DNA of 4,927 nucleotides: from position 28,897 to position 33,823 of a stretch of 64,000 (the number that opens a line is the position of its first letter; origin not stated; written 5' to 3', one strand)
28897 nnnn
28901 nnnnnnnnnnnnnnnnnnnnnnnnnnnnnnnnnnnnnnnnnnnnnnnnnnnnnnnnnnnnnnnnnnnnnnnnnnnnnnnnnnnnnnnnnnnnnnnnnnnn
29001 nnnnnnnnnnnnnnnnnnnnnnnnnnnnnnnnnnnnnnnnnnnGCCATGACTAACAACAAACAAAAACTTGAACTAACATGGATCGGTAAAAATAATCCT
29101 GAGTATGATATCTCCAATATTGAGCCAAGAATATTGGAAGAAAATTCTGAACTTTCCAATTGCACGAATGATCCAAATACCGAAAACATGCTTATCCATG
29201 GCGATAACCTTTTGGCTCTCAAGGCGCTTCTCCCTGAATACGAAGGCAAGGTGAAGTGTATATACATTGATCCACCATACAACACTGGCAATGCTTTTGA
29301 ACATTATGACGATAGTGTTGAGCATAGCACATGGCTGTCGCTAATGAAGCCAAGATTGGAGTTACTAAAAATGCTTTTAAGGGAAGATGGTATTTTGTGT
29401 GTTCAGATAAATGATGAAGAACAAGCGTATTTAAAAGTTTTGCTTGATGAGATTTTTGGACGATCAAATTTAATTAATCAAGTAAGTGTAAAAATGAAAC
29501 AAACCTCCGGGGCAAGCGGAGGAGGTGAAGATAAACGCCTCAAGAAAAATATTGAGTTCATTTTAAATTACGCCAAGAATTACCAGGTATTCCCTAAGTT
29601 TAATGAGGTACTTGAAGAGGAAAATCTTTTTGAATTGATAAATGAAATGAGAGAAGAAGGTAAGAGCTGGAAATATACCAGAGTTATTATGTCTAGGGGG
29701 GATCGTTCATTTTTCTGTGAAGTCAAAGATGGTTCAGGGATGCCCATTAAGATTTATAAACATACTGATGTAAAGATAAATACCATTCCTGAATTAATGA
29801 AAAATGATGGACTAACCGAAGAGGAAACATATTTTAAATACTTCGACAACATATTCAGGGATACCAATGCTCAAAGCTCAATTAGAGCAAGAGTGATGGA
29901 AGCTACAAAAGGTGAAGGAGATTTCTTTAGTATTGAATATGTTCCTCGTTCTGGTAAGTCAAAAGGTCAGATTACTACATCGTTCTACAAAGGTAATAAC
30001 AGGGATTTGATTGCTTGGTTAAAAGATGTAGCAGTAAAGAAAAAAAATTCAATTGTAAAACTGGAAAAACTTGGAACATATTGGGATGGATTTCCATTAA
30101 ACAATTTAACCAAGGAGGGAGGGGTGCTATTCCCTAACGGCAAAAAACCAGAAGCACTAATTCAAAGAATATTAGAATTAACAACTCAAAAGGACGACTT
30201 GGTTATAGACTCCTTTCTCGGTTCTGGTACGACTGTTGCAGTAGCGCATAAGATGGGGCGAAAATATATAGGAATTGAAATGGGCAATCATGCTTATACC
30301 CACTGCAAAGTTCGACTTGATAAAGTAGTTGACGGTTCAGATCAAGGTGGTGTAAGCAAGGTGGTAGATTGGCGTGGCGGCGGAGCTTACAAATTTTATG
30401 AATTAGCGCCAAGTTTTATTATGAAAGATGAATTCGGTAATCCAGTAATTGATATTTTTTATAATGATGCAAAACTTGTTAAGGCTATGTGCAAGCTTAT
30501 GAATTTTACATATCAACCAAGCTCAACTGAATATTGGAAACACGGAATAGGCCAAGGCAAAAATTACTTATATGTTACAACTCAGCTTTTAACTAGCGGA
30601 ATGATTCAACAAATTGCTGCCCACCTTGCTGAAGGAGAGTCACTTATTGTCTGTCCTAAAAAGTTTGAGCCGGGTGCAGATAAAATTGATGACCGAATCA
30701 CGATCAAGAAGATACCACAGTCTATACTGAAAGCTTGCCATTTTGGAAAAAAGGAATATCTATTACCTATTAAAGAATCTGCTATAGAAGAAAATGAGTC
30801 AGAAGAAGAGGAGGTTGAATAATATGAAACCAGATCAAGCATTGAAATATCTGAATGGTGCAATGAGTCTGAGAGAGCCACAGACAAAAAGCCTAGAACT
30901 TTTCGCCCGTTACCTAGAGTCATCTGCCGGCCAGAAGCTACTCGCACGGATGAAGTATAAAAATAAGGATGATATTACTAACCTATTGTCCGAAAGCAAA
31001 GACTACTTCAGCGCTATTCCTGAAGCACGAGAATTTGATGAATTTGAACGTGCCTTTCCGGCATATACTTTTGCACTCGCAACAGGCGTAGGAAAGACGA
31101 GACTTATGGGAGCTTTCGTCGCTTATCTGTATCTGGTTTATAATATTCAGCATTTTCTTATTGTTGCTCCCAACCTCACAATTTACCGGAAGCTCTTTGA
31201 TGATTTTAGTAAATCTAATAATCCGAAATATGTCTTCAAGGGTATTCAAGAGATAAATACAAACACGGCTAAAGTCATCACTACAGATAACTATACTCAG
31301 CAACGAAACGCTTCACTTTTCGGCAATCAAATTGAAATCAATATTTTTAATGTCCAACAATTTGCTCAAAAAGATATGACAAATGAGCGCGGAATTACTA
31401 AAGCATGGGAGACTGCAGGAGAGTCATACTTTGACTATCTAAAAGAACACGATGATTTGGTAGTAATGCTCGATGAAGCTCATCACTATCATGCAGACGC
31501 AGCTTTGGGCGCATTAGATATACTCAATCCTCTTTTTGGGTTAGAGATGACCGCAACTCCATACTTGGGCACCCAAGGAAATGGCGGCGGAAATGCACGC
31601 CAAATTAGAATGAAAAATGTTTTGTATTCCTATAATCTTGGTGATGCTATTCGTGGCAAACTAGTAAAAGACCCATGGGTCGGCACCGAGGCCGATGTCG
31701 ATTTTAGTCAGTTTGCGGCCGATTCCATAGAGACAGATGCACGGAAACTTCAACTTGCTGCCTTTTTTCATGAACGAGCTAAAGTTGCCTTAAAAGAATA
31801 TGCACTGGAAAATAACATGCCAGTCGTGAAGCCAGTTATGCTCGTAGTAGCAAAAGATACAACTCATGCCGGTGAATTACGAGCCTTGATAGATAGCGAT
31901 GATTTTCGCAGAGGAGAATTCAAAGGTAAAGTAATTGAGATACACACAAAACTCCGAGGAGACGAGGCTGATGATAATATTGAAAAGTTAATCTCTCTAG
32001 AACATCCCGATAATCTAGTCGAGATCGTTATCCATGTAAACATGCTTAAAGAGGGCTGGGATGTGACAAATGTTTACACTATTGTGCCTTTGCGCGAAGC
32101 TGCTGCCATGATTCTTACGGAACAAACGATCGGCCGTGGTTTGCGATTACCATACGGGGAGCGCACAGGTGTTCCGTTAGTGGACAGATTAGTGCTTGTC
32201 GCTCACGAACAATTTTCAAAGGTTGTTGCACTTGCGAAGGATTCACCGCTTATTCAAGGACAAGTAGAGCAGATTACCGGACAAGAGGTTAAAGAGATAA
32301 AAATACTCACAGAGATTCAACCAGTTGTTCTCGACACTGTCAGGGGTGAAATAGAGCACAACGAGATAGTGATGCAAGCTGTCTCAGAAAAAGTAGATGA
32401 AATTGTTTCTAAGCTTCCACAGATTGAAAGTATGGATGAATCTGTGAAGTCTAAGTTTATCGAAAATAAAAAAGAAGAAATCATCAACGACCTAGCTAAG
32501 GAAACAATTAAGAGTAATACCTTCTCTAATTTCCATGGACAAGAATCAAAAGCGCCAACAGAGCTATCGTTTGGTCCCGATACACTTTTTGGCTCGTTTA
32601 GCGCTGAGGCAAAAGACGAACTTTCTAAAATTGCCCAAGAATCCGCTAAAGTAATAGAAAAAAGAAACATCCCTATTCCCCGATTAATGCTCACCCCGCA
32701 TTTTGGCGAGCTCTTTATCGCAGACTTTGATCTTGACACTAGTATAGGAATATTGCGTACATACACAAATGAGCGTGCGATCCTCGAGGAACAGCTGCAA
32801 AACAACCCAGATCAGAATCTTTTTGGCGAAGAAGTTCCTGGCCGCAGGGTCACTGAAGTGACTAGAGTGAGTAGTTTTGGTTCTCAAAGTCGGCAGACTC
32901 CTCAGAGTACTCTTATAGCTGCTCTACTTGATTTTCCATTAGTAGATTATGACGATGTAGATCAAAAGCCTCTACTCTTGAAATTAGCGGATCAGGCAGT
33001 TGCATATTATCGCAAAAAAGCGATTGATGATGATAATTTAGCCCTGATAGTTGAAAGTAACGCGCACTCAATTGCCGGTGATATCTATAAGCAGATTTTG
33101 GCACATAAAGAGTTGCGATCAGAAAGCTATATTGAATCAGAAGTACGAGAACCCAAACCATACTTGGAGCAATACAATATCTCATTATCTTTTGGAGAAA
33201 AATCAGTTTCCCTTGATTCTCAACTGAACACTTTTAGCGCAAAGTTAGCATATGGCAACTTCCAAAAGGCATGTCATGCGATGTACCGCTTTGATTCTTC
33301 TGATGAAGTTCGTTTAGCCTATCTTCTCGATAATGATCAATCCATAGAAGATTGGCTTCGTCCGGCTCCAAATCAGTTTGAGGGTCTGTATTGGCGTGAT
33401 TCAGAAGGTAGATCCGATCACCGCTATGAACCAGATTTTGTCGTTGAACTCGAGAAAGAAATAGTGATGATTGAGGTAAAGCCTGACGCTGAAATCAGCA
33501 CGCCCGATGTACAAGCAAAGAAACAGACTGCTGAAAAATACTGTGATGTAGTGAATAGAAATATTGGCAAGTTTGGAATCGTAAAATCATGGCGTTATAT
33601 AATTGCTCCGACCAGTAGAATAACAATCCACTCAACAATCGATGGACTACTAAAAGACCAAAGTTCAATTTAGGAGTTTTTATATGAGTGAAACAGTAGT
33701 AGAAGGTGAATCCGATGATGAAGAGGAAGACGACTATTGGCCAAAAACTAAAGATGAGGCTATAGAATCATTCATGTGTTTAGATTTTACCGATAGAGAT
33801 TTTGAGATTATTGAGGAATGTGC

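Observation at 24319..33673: Four-gene fused defense operon: DUF262/DUF1524 (GmrSD-like), SNF2 helicase, Type III Mod, Type III Res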

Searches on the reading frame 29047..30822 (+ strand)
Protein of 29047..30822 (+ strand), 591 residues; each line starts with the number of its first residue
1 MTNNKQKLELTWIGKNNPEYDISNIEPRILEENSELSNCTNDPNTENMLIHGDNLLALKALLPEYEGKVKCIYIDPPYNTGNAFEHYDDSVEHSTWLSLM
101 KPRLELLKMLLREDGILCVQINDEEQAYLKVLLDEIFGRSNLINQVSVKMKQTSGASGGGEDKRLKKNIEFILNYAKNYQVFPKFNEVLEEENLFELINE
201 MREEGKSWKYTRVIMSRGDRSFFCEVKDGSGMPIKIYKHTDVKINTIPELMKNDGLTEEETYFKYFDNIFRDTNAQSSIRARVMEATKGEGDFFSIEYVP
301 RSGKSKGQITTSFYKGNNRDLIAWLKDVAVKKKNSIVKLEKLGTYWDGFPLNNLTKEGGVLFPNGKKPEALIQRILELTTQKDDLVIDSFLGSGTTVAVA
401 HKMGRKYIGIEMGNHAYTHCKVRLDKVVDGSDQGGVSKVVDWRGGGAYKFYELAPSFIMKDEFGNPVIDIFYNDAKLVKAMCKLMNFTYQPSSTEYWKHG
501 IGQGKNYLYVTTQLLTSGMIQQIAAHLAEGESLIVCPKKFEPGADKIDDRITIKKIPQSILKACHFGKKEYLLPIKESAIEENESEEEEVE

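Call 3: search_protein_families(library=pfam, proteins=[window:29047-30822:+])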
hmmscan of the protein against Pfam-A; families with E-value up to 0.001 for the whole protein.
window:29047-30822:+ (591 aa): 2 families
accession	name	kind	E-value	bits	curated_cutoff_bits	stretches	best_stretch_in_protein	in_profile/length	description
PF01555.25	N6_N4_Mtase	-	2.5e-43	149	26.7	1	69-417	1-216/221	DNA methylase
PF03602.21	Cons_hypoth95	-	0.00042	20.5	24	0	28-98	78-143/182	Conserved hypothetical protein 95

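Call 4: search_protein_families(library=padloc, proteins=[window:29047-30822:+])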
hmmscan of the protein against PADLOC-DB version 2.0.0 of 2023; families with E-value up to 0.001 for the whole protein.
window:29047-30822:+ (591 aa): 57 families (the best 25 are shown)
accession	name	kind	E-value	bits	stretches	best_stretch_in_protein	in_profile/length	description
PDLC03636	MTase_III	-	9.7e-136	451.8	1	4-577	3-557/575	Type III methyltransferase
PDLC03635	MTase_III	-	5.6e-98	327.4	1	40-455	212-602/708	Type III methyltransferase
PDLC03644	MTase_III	-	1.6e-86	289.2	1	10-462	4-430/542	Type III methyltransferase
PDLC03638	MTase_III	-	5.3e-60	201.6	1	35-454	368-713/816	Type III methyltransferase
PDLC03634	MTase_III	-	3.3e-53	179.5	2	93-397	170-423/621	Type III methyltransferase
PDLC03641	MTase_III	-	8.3e-46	154.8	2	90-402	178-430/657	Type III methyltransferase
PDLC03640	MTase_III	-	1.2e-38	131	3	46-92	43-89/654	Type III methyltransferase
PDLC03354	MTase_II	-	5.2e-35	119.3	2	6-209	23-239/425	Type II methyltransferase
PDLC03637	MTase_III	-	1.3e-30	104.5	2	8-180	85-266/513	Type III methyltransferase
PDLC03642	MTase_III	-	2.4e-29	100.4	1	7-193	43-232/528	Type III methyltransferase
PDLC03300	MTase_II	-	1.8e-26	90.9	3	85-178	77-163/302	Type II methyltransferase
PDLC03633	MTase_III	-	1.6e-25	87.8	2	331-427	263-356/616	Type III methyltransferase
PDLC03646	MTase_III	-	3.4e-25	86.1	1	42-430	467-842/1057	Type III methyltransferase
PDLC03299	MTase_II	-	1.8e-23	81.5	2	365-425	198-258/296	Type II methyltransferase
PDLC03339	MTase_II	-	6.4e-23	79.1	2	342-430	191-277/399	Type II methyltransferase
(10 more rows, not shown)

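Call 5: search_protein_families(library=ncbifam, proteins=[window:29047-30822:+], max_evalue=0.01)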
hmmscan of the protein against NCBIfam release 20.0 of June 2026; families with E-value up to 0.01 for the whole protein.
window:29047-30822:+ (591 aa): 3 families
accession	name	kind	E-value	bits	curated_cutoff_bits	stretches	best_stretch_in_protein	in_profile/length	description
NF008572.0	PRK11524.1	equivalog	9.8e-22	77.4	292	2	365-423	197-254/294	adenine-specific DNA-methyltransferase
NF050803.1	DnaMtaseCcrMCaul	equivalog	2.7e-18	66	830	1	363-430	186-253/350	adenine-specific DNA-methyltransferase CcrM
NF010253.0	PRK13699.1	subfamily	8.9e-09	35.4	244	1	365-434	146-215/226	DNA methyltransferase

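Call 48: search_solved_structures(query=window:29047-30822:+, max_evalue=0.00001)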
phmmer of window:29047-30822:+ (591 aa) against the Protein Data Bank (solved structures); distinct sequences matched with E-value up to 0.00001: 7.
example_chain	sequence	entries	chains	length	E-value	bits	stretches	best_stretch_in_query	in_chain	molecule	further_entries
6k0w_B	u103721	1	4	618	4e-29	104.7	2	84-180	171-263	Adenine specific DNA methyltransferase (Mod)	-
4zcf_A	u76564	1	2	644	1.1e-23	86.7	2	4-89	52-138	Restriction endonuclease EcoP15I, modification subunit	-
7dsu_A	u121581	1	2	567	1.3e-17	66.7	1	29-200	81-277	Mbo45V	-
6pbd_A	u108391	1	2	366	7e-13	51.1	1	365-429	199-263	Modification methylase CcrMI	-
1g60_A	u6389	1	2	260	4.8e-10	41.7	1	366-415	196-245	Adenine-specific Methyltransferase MboIIA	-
5hek_A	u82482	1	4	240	4.3e-06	28.7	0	366-426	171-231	Adenine specific DNA methyltransferase (DpnA)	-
5hfj_A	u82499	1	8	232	6.9e-06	28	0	366-425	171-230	Adenine specific DNA methyltransferase (DpnA)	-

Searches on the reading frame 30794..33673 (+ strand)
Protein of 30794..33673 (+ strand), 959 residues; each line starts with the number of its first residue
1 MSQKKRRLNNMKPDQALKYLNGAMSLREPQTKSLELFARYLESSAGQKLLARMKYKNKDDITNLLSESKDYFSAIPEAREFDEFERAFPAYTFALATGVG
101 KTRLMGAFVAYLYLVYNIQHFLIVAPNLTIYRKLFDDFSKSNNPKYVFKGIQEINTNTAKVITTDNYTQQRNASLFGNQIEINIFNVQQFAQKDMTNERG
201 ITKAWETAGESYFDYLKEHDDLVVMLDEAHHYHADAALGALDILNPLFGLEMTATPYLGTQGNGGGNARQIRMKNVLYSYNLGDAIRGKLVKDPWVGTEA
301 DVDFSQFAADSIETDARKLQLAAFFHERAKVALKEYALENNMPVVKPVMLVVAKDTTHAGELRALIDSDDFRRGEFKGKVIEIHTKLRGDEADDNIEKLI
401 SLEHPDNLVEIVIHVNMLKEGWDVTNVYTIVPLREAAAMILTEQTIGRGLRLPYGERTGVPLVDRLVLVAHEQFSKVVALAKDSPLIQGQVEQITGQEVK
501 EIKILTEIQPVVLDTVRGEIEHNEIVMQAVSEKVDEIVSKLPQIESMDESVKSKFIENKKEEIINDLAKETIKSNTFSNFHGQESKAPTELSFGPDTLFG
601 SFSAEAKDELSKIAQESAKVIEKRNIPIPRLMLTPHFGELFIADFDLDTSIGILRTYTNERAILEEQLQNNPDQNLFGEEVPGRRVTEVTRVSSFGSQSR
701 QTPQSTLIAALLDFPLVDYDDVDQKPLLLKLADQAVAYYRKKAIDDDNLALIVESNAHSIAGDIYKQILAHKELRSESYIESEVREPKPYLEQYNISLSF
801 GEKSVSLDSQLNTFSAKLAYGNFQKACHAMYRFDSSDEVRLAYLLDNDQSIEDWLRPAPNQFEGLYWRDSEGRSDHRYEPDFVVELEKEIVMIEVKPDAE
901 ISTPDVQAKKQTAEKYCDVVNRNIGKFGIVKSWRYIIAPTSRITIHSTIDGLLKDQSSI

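Call 3: search_protein_families(library=pfam, proteins=[window:30794-33673:+])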
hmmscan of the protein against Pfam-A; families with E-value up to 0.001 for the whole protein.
window:30794-33673:+ (959 aa): 3 families
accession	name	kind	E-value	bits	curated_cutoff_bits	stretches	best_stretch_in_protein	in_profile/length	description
PF04851.21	ResIII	-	1.9e-19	70.6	22.5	1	86-257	21-163/164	Type III restriction enzyme, res subunit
PF08722.17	Tn7_TnsA-like_N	-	5.3e-05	24.1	26.5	1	861-918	10-74/85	TnsA-like endonuclease N terminal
PF18766.7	SWI2_SNF2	-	0.00015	22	26.7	1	97-292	27-186/221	SWI2/SNF2 ATPase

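Call 4: search_protein_families(library=padloc, proteins=[window:30794-33673:+])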
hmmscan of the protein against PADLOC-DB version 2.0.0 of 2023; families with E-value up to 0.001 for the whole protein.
window:30794-33673:+ (959 aa): 8 families
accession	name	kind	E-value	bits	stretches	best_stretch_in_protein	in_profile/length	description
PDLC03648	REase_III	-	1.2e-122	408.7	2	109-494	2-396/871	Type III restriction enzyme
PDLC03647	REase_III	-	5e-19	66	2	396-479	497-580/989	Type III restriction enzyme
PDLC03651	REase_III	-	1.1e-11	41.5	2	92-235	72-202/873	Type III restriction enzyme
PDLC03653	REase_III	-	1.7e-11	41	1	222-473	261-490/883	Type III restriction enzyme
PDLC03650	REase_III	-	2.6e-09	34.1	1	222-456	226-425/898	Type III restriction enzyme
PDLC03649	REase_III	-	4.5e-09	32.8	1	394-457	483-543/973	Type III restriction enzyme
PDLC03658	mREase_IV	-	0.00012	18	0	403-452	496-545/953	Type IV methyl-directed restriction enzyme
PDLC03042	REase_I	-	0.00038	15.9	1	386-460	762-839/1170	Type I restriction enzyme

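Call 5: search_protein_families(library=ncbifam, proteins=[window:30794-33673:+], max_evalue=0.01)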
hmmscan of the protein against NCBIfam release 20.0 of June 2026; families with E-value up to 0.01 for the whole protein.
window:30794-33673:+ (959 aa): 5 families
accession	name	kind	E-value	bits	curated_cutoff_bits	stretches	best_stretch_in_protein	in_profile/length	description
NF046055.1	restr_BPTD_3080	equivalog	1.1e-29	103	800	3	402-451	567-616/970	BPTD_3080 family restriction endonuclease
NF012027.0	PRK15483.1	equivalog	6.6e-09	34.2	564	1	417-457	510-550/986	type III restriction-modification system endonuclease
NF008521.0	PRK11448.1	equivalog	9.4e-05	20.6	729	1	350-452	702-800/1123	type I restriction-modification system endonuclease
NF053632.1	heli_RadD_YejH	equivalog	0.0014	17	720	1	392-455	283-345/573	DNA repair helicase RadD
NF046051.1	restrict_EcoAI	equivalog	0.0065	14.9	550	1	338-453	405-515/768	EcoAI/FtnUII family type I restriction enzme subunit R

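Call 45: find_related_loci(query=window:30824-33673:+, collection=metagenome_contigs, flank=10000)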
Query window:30824-33673:+ (949 aa) in metagenome_contigs; peptide patterns used: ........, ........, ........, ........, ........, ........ (x = any residue, [..] = any of these).
600 stretches matched a pattern (row limit reached: there are more); 592 encode a relative of the query (tblastn E <= 1e-3); the best 80 are kept; 80 distinct loci.
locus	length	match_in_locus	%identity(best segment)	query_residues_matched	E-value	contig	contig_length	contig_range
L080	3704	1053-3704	78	1-887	0e+0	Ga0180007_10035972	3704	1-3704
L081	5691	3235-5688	75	1-819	0e+0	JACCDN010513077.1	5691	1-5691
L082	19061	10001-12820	61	1-943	0e+0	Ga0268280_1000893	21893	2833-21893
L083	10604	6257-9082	60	1-943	0e+0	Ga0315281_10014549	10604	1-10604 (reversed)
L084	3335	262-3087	60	1-945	0e+0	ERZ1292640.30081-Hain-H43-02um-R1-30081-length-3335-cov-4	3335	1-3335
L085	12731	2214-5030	59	1-943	0e+0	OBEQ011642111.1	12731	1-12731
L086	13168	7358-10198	59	1-949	0e+0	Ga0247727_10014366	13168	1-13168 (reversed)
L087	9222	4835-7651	59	1-943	0e+0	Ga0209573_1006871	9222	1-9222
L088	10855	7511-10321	53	1-943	0e+0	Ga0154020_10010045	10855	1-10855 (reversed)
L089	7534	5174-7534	60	1-797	0e+0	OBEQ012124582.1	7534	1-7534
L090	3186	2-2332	59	167-943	0e+0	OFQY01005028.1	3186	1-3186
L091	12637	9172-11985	49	1-939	0e+0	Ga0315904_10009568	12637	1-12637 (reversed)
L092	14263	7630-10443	49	1-939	0e+0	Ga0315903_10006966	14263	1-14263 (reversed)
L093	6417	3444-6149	47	5-943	0e+0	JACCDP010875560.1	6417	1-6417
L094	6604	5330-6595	84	1-423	0e+0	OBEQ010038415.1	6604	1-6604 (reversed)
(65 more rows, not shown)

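Call 47: search_solved_structures(query=window:30824-33673:+, max_evalue=0.01)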
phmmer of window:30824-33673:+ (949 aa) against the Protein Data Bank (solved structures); distinct sequences matched with E-value up to 0.01: 1.
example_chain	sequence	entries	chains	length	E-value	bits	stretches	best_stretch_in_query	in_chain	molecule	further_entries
4zcf_C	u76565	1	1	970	0.00015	23.2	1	387-447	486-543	Restriction endonuclease EcoP15I, restriction subunit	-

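Call 104: search_protein_representatives(protein=window:30824-33673:+)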
Query: 949 residues. Proteins with E-value up to 0.001 (for the whole library): 3089; up to 1e-10: 1334; up to 1e-30: 450. The best 150 are listed.
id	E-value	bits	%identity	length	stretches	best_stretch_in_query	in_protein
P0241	0.0e+00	1078.6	66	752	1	1-733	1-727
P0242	2.8e-257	872.7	51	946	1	7-943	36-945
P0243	2.0e-250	850.0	48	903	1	5-945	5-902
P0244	1.2e-207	708.5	53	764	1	14-682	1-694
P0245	2.6e-150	518.8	38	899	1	8-937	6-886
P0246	8.9e-148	510.4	37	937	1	13-945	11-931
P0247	5.0e-147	507.9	39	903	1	8-931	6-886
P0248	1.2e-145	503.4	39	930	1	7-933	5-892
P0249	3.4e-145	501.8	40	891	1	7-942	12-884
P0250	6.0e-145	501.0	38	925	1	5-936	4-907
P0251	6.0e-143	494.4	38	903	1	7-942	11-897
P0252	5.3e-142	491.3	38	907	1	8-943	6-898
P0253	7.1e-141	487.5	42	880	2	63-474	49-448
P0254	3.3e-140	485.3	37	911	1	7-943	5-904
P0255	9.0e-140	483.9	37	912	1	72-939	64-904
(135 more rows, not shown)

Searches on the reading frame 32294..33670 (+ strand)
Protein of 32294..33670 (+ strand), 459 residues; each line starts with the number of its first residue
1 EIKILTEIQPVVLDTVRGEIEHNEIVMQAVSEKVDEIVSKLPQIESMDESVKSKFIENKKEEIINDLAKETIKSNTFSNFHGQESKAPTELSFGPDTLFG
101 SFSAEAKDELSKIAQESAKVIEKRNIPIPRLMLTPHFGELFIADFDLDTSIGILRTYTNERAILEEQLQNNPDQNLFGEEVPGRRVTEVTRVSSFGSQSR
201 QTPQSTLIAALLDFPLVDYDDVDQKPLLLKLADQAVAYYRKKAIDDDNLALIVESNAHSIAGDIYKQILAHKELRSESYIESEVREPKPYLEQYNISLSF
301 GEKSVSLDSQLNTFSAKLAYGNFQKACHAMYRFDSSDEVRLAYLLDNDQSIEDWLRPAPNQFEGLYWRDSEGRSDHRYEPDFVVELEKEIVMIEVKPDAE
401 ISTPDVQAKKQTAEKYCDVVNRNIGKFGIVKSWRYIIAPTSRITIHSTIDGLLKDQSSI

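Call 38: search_protein_families(library=padloc, proteins=[window:32294-33670:+], max_evalue=0.01)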
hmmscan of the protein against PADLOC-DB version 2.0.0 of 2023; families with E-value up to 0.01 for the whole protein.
window:32294-33670:+ (459 aa): 5 families
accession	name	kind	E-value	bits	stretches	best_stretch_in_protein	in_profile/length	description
PDLC03648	REase_III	-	8.2e-30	101.6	1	203-455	616-862/871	Type III restriction enzyme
PDLC04786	PDC-S01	-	0.0021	14.9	1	362-408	355-397/439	-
PDLC04456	PDC-M15A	-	0.0022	15.8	1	366-400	72-107/260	-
PDLC04791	PDC-S01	-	0.004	13.9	1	360-415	320-369/395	-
PDLC04459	PDC-M15A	-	0.0045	14.7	1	372-399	82-109/231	-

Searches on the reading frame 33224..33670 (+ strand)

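Call 30: search_protein_families(library=pfam, proteins=[window:33224-33670:+], max_evalue=10)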
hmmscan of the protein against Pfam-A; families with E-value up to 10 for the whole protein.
window:33224-33670:+ (149 aa): 3 families
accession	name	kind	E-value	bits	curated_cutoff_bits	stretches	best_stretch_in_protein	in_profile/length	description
PF08722.17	Tn7_TnsA-like_N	-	6.3e-06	27.1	26.5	1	51-108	10-74/85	TnsA-like endonuclease N terminal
PF13635.12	DUF4143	-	0.0029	17.8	28.1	1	54-86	130-158/160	Domain of unknown function (DUF4143)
PF18743.7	AHJR-like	-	0.18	11.8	26.1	1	67-90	42-65/123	REase_AHJR-like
